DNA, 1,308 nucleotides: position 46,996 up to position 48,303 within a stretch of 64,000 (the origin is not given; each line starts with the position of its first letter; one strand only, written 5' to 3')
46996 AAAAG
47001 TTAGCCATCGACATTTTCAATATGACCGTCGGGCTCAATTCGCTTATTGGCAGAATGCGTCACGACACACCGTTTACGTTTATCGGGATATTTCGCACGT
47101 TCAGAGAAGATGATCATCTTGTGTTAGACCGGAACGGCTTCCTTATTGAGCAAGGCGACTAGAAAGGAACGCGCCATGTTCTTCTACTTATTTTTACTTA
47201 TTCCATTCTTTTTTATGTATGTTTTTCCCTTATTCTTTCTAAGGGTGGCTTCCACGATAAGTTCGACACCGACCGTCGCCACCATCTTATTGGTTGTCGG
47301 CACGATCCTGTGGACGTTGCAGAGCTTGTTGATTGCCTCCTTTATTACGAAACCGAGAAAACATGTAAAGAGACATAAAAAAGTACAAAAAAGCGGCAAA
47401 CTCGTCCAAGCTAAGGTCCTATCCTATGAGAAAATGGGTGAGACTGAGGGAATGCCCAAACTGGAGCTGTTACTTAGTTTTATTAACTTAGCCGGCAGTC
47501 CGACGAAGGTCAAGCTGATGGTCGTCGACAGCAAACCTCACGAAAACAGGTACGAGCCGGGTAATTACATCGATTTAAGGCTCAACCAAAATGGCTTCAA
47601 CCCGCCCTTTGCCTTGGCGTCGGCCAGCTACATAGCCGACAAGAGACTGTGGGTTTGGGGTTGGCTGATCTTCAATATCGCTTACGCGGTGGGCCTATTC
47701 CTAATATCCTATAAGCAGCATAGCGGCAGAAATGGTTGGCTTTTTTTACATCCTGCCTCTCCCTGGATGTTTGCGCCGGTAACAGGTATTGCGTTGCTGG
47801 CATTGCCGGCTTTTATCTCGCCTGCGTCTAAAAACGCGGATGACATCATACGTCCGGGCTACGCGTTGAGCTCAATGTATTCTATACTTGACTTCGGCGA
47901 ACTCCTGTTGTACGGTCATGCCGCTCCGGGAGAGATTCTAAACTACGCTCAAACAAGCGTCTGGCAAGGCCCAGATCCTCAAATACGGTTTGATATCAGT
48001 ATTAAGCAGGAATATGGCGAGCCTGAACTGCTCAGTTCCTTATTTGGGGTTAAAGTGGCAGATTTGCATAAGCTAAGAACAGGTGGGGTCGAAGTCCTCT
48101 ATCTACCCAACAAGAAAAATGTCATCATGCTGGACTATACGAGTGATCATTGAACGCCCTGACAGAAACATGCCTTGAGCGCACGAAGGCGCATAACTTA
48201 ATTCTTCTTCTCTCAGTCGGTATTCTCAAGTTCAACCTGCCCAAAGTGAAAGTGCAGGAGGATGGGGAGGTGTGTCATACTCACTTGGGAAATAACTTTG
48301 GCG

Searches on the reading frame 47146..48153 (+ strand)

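Call 51: search_protein_families(library=pfam, proteins=[window:47146-48153:+], max_evalue=0.001)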
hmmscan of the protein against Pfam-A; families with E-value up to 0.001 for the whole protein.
window:47146-48153:+ (335 aa): 1 family
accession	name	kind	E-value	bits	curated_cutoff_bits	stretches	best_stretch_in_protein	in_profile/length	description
PF05656.20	DUF805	-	0.00026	21.9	25.7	1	5-138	6-111/111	Protein of unknown function (DUF805)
